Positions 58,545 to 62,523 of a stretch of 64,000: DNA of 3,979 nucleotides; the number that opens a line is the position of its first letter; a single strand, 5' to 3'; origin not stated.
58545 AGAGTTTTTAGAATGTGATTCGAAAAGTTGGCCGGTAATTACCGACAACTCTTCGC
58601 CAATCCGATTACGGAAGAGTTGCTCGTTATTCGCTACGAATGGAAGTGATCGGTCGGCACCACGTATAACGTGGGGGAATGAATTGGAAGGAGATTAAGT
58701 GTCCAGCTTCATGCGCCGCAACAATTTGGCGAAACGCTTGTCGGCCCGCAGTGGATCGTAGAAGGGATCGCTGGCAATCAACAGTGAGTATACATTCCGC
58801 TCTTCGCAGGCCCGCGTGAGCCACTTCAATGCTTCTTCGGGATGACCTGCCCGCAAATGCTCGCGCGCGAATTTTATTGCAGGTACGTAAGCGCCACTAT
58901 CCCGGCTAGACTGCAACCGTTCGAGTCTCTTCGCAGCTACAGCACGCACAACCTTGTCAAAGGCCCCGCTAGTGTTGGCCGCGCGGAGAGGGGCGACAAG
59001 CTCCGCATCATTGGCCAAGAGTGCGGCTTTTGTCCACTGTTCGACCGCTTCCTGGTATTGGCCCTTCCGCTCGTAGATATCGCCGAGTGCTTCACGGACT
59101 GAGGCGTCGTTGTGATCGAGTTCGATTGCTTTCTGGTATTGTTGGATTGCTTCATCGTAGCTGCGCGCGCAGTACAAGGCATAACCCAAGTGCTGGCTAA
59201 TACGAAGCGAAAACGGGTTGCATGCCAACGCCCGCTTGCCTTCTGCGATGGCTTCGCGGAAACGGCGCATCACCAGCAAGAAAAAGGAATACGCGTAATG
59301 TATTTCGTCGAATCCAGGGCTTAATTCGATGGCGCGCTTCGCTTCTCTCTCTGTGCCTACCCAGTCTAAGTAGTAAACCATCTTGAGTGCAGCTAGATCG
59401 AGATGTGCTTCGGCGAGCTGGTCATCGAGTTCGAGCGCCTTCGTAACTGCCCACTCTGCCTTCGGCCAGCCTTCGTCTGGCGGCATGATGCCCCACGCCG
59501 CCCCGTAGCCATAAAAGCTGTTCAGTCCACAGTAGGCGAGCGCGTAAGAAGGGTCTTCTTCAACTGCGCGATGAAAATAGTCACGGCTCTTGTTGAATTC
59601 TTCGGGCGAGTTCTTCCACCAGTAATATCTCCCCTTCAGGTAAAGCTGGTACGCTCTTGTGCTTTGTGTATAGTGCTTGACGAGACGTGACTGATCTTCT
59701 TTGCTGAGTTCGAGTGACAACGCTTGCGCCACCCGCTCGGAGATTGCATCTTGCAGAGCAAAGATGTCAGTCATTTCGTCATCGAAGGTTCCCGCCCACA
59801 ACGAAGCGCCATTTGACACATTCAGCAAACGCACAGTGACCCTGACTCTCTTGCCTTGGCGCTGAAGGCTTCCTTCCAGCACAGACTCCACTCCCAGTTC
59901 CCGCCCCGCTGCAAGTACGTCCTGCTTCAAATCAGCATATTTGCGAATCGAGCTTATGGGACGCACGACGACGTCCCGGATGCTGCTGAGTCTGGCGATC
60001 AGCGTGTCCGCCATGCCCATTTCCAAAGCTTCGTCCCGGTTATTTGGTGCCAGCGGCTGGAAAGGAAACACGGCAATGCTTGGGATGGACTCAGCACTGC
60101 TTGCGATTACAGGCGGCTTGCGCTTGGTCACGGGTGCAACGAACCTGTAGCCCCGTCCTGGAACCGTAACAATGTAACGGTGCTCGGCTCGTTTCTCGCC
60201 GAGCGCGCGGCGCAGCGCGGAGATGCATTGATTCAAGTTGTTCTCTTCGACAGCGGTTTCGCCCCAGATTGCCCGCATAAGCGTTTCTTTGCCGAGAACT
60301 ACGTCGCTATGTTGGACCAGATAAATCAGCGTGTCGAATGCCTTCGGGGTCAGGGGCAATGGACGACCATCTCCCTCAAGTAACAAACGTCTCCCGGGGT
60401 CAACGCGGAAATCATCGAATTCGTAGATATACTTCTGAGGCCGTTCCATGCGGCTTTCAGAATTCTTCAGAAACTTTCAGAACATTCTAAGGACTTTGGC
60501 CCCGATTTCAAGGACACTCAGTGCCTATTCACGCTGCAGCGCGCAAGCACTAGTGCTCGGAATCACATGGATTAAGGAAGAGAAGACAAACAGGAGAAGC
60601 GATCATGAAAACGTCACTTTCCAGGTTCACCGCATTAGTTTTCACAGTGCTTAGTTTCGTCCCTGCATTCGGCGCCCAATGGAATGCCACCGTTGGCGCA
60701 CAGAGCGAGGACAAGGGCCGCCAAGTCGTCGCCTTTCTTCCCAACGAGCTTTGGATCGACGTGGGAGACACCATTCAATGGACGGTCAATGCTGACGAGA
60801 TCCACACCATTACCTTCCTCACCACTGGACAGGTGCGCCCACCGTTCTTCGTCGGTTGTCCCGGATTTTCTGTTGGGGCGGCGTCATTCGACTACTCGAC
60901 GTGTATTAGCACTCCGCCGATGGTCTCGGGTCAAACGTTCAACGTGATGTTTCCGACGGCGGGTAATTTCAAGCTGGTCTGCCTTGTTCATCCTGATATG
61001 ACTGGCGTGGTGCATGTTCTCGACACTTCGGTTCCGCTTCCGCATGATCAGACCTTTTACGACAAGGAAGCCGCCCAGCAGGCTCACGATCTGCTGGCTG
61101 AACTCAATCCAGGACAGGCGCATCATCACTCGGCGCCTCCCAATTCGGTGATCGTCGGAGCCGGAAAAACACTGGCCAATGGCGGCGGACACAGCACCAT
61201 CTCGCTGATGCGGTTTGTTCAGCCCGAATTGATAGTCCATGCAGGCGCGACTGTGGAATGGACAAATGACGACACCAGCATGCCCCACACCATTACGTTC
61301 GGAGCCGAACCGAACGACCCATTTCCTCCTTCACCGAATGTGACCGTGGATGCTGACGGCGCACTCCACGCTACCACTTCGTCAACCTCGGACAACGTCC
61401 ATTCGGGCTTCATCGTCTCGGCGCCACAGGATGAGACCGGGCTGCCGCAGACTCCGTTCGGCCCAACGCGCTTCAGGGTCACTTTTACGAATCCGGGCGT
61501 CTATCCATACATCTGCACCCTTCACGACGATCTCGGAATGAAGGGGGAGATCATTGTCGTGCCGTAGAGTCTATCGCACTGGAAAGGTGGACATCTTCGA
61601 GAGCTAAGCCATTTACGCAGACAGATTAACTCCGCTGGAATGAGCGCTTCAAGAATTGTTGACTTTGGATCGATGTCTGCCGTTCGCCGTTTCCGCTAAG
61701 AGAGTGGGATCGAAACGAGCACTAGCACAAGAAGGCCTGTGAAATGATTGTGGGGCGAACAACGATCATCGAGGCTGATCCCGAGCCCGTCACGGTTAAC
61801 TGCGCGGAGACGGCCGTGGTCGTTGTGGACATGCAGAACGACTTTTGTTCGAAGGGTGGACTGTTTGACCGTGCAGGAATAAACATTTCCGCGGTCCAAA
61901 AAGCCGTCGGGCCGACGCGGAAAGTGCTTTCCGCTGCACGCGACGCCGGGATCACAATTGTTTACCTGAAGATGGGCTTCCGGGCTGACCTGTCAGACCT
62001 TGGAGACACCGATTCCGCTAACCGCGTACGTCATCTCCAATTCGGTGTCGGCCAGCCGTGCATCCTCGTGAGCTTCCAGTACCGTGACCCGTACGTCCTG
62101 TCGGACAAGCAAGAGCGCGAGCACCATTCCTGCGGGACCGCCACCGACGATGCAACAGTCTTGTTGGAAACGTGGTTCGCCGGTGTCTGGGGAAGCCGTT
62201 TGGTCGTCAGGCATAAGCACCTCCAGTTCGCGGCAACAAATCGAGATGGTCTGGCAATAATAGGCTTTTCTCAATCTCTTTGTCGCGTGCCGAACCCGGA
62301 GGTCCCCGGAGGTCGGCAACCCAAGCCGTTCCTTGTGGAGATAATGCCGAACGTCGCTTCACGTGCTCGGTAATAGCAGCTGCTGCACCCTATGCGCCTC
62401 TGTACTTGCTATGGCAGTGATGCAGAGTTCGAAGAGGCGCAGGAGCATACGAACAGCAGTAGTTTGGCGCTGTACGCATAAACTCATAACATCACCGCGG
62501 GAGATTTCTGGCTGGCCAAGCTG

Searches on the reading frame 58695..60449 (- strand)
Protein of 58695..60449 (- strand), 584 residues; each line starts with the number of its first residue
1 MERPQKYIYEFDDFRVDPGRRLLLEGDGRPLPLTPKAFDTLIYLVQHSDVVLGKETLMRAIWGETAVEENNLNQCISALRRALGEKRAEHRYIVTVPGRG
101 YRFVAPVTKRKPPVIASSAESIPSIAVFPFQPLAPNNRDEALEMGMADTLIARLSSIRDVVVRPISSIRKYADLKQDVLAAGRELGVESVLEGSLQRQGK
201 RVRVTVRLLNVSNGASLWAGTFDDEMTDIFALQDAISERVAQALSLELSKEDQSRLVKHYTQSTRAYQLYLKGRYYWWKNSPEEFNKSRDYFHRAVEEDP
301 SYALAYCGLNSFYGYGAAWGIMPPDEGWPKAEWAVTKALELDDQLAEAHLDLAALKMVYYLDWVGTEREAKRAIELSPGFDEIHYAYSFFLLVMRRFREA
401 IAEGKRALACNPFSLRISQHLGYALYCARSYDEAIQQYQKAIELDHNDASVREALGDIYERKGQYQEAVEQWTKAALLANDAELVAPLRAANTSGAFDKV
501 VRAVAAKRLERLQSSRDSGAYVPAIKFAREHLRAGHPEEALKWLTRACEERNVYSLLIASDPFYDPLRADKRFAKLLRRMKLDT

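Call 10: search_protein_families(library=pfam, proteins=[window:58695-60449:-], max_evalue=0.01)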
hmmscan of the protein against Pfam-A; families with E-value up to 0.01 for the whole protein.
window:58695-60449:- (584 aa): 15 families
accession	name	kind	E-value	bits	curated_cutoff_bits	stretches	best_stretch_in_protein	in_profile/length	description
PF00486.34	Trans_reg_C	-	9.9e-20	70.8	26.2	1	28-103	1-77/77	Transcriptional regulatory protein, C terminal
PF13431.12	TPR_17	-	1.5e-16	59.6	24.4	1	438-469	2-33/34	Tetratricopeptide repeat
PF07719.23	TPR_2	-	6.4e-16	57.5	27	2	420-448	6-34/34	Tetratricopeptide repeat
PF13414.12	TPR_11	-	1.4e-15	57.1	26.8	1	428-463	7-42/42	TPR repeat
PF00515.34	TPR_1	-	5.7e-11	42.2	27.8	1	421-448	7-34/34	Tetratricopeptide repeat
PF13432.12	TPR_16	-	2.1e-08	34.9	32.7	2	421-480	3-60/65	Tetratricopeptide repeat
PF13428.12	TPR_14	-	5.5e-08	33.2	23.5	1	418-457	4-43/44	Tetratricopeptide repeat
PF14559.12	TPR_19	-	8.9e-08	32.8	25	1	430-490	6-66/68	Tetratricopeptide repeat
PF13181.12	TPR_8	-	1.2e-07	31.7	25.7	0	454-476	6-28/34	Tetratricopeptide repeat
PF12895.13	ANAPC3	-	1.8e-05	25.4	27.2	1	396-469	4-76/82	Anaphase-promoting complex, cyclosome, subunit 3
PF13424.12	TPR_12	-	2e-05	25.1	30.1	1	420-471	8-67/77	Tetratricopeptide repeat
PF13176.12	TPR_7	-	4.3e-05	23.7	27.9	0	454-470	4-20/36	Tetratricopeptide repeat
PF23914.1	TPR_CcmH_CycH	-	0.00057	20.2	42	1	392-476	61-148/158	Cytochrome c-type biogenesis protein H TPR domain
PF13429.12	TPR_15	-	0.0043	16.9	26.2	0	432-542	163-269/280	Tetratricopeptide repeat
PF25063.1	ARM_TT21_C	-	0.0044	17.3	35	0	430-482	110-162/209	Tetratricopeptide repeat protein 21 C-terminal ARM domain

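Call 54: find_related_loci(query=window:58695-60449:-, collection=metagenome_contigs, flank=10000)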
Query window:58695-60449:- (584 aa) in metagenome_contigs; peptide patterns used: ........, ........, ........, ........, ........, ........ (x = any residue, [..] = any of these).
227 stretches matched a pattern; 135 encode a relative of the query (tblastn E <= 1e-3); the best 80 are kept; 80 distinct loci.
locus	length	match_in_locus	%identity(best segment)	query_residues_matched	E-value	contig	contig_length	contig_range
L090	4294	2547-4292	100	1-582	0e+0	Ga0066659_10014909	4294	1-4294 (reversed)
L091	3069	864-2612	89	1-583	0e+0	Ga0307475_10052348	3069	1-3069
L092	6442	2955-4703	88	1-583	0e+0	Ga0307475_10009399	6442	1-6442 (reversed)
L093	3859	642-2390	89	1-583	0e+0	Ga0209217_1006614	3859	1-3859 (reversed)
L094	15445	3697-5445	88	1-583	0e+0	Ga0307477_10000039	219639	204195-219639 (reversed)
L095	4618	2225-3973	86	1-583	0e+0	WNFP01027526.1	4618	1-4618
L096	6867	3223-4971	86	1-583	0e+0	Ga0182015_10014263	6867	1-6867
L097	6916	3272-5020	86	1-583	0e+0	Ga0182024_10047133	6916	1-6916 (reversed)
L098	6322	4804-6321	100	1-506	0e+0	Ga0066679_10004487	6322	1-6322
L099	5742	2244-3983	86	4-583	0e+0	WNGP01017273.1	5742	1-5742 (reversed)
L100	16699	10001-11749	85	1-583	0e+0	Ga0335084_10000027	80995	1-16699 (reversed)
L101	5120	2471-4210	85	4-583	0e+0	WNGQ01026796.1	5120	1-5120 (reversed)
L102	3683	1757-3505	83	1-583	0e+0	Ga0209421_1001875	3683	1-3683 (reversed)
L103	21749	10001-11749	85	1-583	0e+0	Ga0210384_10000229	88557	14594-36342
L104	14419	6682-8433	83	1-584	0e+0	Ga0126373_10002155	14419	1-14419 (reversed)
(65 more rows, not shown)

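Call 62: search_protein_families(library=pfam, alignment_id=A4, max_evalue=0.00001)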
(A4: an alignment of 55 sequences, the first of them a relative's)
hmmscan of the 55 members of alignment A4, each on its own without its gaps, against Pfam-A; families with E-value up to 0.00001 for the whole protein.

A. member 1, L094:5776-7647:- (624 aa): 2 families
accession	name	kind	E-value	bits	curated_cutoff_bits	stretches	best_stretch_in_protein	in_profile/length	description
PF02129.25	Peptidase_S15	-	2.9e-57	194.8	23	1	56-316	1-261/262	X-Pro dipeptidyl-peptidase (S15 family)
PF08530.16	PepX_C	-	3.3e-51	174.7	22.5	1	354-594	1-216/217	X-Pro dipeptidyl-peptidase C-terminal non-catalytic domain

B. families by the number of members that match (of 55 scanned): 72 families (the first 25 are shown)
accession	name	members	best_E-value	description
PF00933.27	Glyco_hydro_3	3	3.2e-86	Glycosyl hydrolase family 3 N terminal domain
PF00144.29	Beta-lactamase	3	2.1e-65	Beta-lactamase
PF01915.27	Glyco_hydro_3_C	3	1e-57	Glycosyl hydrolase family 3 C-terminal domain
PF01740.26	STAS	2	6.2e-15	STAS domain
PF13466.11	STAS_2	2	1.2e-09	STAS domain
PF07075.17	NamZ_N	1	8.5e-81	Exo-beta-N-acetylmuramidase NamZ, N-terminal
PF00448.28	SRP54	1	2.2e-75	SRP54-type protein, GTPase domain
PF08238.18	Sel1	1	3.7e-59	Sel1 repeat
PF02129.25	Peptidase_S15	1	2.9e-57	X-Pro dipeptidyl-peptidase (S15 family)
PF08530.16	PepX_C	1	3.3e-51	X-Pro dipeptidyl-peptidase C-terminal non-catalytic domain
PF00677.23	Lum_binding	1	6.2e-48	Lumazine binding domain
PF06439.18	3keto-disac_hyd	1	1.9e-45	3-keto-disaccharide hydrolase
PF01872.23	RibD_C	1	2.6e-40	RibD C-terminal domain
PF20732.2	NamZ_C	1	4.2e-38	Exo-beta-N-acetylmuramidase NamZ, C-terminal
PF13620.12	CarboxypepD_reg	1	7.9e-36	Carboxypeptidase regulatory-like domain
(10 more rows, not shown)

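Call 63: search_protein_families(library=padloc, alignment_id=A4, max_evalue=0.00001)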
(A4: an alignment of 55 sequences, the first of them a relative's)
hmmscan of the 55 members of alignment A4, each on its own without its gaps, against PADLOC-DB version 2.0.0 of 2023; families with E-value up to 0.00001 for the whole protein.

A. member 1, L094:5776-7647:- (624 aa): 0 families

B. families by the number of members that match (of 55 scanned): 19 families
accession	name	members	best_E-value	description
PDLC04140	mad8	2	3.3e-07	mads_8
PDLC01990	CARF_m8--CARF_Beta-galactosidase_LolE_TM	1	1e-27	-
PDLC04709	PDC-M55C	1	3.8e-24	-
PDLC04135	mad3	1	1.7e-23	mads_3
PDLC04151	HEC-05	1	3e-18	-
PDLC04150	HEC-05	1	6.6e-15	-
PDLC03877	NsnA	1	3.8e-13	-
PDLC04725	PDC-M60B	1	1.5e-09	-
PDLC04700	PDC-M54A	1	1.5e-08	-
PDLC04027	PD-T4-2_A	1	1.8e-07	-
PDLC01734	typeIV_RecD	1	8.5e-07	RecD_0_IVD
PDLC04154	HEC-06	1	1.2e-06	-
PDLC04152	HEC-05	1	2.9e-06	-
PDLC04157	HEC-06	1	4.3e-06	-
PDLC04153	HEC-05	1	4.6e-06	-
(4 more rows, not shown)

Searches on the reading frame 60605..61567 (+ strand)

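Call 10: search_protein_families(library=pfam, proteins=[window:60605-61567:+], max_evalue=0.01)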
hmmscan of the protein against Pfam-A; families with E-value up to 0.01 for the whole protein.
window:60605-61567:+ (320 aa): 2 families
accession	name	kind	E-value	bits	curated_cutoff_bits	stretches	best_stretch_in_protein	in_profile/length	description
PF00127.26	Copper-bind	-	2.8e-17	63.4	21.2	2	200-318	10-98/99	Copper binding proteins, plastocyanin/azurin family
PF13473.12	Cupredoxin_1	-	0.0012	19.3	27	0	290-318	78-104/104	Cupredoxin-like domain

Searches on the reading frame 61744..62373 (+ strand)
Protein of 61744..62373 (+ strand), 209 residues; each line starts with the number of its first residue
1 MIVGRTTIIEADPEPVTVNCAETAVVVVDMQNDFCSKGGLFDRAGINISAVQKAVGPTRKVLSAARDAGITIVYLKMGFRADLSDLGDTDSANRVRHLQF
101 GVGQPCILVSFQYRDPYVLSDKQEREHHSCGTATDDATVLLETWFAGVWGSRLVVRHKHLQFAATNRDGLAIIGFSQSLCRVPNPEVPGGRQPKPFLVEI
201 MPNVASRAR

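Call 10: search_protein_families(library=pfam, proteins=[window:61744-62373:+], max_evalue=0.01)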
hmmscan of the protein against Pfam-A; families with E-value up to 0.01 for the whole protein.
window:61744-62373:+ (209 aa): 1 family
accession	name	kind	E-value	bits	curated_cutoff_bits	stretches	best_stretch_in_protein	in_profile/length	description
PF00857.26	Isochorismatase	-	1.5e-08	35.4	27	1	23-101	1-72/175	Isochorismatase domain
